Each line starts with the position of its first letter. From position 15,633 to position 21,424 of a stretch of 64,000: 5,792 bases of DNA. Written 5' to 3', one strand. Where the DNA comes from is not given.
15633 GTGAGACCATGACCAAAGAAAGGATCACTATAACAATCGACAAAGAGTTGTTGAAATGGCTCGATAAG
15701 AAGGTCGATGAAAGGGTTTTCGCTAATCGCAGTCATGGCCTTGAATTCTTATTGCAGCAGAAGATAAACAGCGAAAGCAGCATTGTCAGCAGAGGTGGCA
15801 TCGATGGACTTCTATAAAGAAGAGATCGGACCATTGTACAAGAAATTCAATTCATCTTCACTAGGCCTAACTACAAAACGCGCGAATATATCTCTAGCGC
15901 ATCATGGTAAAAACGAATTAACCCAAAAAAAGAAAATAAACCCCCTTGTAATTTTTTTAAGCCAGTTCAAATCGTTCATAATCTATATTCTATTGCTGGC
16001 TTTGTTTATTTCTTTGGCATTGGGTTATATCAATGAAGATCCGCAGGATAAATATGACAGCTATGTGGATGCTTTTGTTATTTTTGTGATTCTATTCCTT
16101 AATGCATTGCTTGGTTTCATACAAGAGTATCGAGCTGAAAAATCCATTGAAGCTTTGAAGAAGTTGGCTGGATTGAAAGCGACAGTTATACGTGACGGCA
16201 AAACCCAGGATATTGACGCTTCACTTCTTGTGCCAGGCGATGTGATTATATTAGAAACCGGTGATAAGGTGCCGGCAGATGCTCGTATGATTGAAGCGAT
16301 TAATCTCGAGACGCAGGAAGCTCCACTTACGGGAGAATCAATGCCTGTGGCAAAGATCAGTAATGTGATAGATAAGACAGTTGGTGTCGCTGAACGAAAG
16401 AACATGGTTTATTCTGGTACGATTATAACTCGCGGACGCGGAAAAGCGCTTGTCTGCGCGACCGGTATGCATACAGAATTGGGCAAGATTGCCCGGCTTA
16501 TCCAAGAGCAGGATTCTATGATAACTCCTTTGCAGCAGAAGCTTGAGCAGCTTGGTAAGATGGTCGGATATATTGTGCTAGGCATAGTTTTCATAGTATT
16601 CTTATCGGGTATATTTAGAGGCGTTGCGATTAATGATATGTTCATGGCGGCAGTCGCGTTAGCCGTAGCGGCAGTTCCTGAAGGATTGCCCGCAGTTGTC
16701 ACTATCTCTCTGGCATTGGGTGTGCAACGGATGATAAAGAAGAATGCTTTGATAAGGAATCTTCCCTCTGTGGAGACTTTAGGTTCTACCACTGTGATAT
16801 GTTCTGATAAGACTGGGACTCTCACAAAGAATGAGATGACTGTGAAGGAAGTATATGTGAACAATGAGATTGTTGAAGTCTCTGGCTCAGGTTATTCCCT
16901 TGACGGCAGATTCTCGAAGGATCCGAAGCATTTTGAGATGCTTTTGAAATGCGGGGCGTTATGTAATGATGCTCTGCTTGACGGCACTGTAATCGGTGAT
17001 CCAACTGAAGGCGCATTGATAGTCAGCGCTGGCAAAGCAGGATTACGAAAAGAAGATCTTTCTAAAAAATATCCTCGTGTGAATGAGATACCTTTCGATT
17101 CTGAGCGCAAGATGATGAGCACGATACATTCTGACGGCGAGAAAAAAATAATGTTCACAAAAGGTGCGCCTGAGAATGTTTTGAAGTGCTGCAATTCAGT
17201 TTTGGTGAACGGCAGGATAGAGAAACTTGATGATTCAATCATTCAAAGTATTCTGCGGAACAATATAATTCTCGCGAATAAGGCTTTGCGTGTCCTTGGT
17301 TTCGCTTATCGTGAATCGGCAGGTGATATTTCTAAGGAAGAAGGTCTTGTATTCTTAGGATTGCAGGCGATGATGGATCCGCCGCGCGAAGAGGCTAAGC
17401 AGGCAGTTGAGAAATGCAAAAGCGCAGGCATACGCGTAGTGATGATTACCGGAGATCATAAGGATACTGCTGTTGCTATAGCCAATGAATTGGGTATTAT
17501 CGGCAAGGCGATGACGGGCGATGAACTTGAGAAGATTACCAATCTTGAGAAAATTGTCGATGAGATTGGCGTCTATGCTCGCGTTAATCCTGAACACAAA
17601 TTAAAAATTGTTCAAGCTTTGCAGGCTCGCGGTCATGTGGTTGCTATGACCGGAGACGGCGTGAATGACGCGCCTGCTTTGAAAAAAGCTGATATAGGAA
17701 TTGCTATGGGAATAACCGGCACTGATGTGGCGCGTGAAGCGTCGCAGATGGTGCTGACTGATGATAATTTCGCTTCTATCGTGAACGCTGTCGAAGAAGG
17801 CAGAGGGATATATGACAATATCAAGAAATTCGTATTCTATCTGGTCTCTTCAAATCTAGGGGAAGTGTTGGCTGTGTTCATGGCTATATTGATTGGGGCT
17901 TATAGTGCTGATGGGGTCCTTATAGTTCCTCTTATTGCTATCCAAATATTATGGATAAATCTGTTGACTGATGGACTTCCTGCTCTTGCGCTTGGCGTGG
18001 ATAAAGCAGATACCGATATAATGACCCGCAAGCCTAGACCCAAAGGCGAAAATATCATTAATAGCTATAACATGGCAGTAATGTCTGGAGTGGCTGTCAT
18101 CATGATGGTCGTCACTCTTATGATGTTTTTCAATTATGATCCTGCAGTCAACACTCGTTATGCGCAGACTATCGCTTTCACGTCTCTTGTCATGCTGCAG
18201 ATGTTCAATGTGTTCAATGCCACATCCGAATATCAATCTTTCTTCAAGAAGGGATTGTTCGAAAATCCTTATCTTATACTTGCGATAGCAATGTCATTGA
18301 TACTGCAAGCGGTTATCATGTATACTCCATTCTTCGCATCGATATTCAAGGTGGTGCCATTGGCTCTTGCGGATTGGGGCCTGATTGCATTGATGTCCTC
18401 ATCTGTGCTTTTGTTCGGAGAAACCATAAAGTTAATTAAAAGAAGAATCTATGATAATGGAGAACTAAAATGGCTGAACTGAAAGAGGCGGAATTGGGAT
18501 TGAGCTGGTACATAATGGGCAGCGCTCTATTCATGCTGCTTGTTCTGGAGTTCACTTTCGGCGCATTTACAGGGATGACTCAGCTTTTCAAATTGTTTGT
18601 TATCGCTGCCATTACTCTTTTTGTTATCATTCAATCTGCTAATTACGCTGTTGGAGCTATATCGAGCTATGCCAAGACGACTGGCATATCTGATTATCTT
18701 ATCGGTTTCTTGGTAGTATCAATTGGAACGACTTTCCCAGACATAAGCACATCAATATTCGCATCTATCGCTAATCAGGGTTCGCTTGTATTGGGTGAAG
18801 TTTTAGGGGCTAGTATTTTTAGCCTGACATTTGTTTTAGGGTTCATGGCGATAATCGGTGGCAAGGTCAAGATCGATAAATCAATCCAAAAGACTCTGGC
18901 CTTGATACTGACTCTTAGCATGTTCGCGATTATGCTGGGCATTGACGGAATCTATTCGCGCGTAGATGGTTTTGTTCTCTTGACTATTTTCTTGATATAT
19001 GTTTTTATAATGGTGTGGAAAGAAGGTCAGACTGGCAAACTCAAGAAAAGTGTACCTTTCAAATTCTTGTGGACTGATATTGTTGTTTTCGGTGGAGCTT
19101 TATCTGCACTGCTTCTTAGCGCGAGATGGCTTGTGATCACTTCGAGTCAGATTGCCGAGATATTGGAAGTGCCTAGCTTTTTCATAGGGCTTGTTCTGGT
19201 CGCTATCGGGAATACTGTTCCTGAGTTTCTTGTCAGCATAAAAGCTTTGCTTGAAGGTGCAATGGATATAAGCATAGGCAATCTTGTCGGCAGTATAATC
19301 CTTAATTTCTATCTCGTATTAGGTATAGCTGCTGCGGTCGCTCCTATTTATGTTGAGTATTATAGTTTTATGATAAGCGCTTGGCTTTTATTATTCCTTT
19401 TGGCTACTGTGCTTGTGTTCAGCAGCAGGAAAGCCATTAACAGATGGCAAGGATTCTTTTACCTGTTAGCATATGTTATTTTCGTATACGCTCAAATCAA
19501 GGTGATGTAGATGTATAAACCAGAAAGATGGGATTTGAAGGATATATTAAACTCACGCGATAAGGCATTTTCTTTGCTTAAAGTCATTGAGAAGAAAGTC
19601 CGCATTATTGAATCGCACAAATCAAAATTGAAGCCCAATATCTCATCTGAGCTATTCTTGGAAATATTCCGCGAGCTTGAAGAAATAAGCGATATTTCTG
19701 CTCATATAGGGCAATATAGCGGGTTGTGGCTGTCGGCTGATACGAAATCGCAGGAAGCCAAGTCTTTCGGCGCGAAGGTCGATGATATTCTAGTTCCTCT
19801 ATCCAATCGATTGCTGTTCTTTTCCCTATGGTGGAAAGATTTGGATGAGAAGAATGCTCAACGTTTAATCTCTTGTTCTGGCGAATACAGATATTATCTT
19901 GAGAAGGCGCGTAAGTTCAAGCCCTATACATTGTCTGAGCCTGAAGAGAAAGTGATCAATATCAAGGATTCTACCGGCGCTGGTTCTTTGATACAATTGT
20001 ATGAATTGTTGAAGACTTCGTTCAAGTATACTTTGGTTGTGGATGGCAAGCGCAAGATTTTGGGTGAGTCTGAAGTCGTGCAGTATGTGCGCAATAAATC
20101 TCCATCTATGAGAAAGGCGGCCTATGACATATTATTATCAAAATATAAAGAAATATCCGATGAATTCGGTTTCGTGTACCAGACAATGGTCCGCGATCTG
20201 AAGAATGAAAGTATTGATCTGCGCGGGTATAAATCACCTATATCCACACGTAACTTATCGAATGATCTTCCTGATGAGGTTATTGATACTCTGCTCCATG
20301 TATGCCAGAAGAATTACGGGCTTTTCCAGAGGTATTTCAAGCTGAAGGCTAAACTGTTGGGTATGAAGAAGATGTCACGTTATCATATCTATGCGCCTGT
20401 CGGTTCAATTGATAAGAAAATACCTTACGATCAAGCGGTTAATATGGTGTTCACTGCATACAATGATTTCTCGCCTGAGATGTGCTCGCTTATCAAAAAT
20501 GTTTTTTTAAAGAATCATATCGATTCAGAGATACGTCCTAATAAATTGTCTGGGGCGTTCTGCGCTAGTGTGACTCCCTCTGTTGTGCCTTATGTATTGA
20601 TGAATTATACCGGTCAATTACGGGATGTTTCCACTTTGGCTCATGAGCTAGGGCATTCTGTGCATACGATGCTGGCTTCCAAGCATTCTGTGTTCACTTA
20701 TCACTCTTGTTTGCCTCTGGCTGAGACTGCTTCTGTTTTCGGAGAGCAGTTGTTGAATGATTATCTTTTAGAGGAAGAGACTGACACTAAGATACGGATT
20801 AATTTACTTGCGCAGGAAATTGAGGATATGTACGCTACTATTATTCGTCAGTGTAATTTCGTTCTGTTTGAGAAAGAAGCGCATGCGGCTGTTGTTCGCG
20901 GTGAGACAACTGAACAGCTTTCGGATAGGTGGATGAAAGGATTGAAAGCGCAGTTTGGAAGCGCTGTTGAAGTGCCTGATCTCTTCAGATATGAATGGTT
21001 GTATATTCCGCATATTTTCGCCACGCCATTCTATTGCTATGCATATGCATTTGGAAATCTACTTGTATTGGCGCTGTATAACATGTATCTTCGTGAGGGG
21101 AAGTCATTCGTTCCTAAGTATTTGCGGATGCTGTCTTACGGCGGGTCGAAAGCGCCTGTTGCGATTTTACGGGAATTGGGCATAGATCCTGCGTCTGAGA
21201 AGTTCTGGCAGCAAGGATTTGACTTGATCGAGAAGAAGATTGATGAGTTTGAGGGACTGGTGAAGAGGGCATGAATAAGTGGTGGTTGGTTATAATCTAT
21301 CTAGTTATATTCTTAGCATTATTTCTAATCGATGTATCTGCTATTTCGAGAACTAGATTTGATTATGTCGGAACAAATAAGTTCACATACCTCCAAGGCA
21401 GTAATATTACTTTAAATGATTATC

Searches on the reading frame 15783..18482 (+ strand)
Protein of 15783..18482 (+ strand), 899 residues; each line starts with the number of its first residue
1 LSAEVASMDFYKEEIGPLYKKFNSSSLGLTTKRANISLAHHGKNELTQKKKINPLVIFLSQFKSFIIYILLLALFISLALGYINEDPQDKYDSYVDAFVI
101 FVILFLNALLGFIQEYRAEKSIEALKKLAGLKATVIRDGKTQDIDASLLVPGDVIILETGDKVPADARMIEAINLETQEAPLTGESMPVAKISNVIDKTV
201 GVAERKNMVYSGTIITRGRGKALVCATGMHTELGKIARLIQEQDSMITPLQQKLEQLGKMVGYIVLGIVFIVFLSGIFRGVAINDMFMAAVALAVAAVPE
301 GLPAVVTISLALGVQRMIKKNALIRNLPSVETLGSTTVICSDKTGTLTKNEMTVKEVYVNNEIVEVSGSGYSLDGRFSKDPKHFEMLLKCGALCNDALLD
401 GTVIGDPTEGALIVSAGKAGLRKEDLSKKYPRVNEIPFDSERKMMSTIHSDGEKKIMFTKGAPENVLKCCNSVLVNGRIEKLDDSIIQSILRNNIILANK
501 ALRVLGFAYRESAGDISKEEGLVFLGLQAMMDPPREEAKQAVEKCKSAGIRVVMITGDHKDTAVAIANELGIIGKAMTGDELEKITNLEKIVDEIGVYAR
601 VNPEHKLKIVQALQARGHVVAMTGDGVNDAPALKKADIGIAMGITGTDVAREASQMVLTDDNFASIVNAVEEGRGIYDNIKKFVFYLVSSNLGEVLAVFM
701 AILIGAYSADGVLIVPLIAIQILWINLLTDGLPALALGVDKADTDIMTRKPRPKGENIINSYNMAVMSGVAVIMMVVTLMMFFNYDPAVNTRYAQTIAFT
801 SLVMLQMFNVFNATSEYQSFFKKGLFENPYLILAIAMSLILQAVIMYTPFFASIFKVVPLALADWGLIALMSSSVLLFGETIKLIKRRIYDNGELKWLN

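Call 94: search_protein_families(library=pfam, proteins=[window:15783-18482:+], max_evalue=0.001)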
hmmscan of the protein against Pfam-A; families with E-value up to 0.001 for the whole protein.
window:15783-18482:+ (899 aa): 7 families
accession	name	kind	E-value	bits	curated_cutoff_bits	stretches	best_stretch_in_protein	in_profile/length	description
PF00122.25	E1-E2_ATPase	-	1e-55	188.5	28.1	1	132-320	6-181/181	E1-E2 ATPase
PF00689.26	Cation_ATPase_C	-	1.2e-53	181.9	27.3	1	715-885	2-175/175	Cation transporting ATPase, C-terminus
PF13246.12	Cation_ATPase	-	5e-23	81.4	21.7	1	393-472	2-90/91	Cation transport ATPase (P-type)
PF00702.32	Hydrolase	-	4.2e-22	79.9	26.4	1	338-637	3-191/191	haloacid dehalogenase-like hydrolase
PF00690.31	Cation_ATPase_N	-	7.6e-14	51.6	20.4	1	18-77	9-69/69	Cation transporter/ATPase, N-terminus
PF12710.13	HAD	-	1.2e-07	32.8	27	1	533-634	88-189/189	haloacid dehalogenase-like hydrolase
PF08282.18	Hydrolase_3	-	9.2e-06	26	20.9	0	609-669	195-254/255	haloacid dehalogenase-like hydrolase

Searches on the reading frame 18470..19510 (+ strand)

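Call 94: search_protein_families(library=pfam, proteins=[window:18470-19510:+], max_evalue=0.001)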
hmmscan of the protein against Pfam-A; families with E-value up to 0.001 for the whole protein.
window:18470-19510:+ (346 aa): 1 family
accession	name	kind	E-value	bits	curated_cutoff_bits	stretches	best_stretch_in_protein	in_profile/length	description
PF01699.29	Na_Ca_ex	-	3.2e-48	164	24.9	2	204-343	3-150/151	Sodium/calcium exchanger protein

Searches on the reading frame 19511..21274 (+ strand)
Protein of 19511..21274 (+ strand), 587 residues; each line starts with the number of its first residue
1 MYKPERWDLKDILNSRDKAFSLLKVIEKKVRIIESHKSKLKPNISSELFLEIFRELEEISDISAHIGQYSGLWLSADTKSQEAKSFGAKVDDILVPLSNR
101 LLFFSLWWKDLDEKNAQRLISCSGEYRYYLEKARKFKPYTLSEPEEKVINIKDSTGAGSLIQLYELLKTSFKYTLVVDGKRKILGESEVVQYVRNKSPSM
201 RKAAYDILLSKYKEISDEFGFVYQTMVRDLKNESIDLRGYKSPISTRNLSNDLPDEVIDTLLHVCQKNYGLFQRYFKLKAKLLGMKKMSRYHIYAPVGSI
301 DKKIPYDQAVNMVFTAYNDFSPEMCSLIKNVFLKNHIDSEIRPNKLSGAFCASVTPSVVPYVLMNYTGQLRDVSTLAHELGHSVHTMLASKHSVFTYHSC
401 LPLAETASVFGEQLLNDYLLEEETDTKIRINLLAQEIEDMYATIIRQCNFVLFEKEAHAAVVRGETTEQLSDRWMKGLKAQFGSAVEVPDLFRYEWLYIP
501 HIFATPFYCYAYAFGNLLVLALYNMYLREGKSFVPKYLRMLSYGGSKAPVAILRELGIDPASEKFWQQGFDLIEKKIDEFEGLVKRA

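Call 94: search_protein_families(library=pfam, proteins=[window:19511-21274:+], max_evalue=0.001)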
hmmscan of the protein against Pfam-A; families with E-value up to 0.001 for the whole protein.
window:19511-21274:+ (587 aa): 2 families
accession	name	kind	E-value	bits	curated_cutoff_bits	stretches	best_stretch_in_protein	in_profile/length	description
PF01432.26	Peptidase_M3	-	6.6e-48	164.6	27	1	193-571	3-456/457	Peptidase family M3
PF08439.15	Peptidase_M3_N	-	1.2e-07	32.2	25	1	111-168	5-65/70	Oligopeptidase F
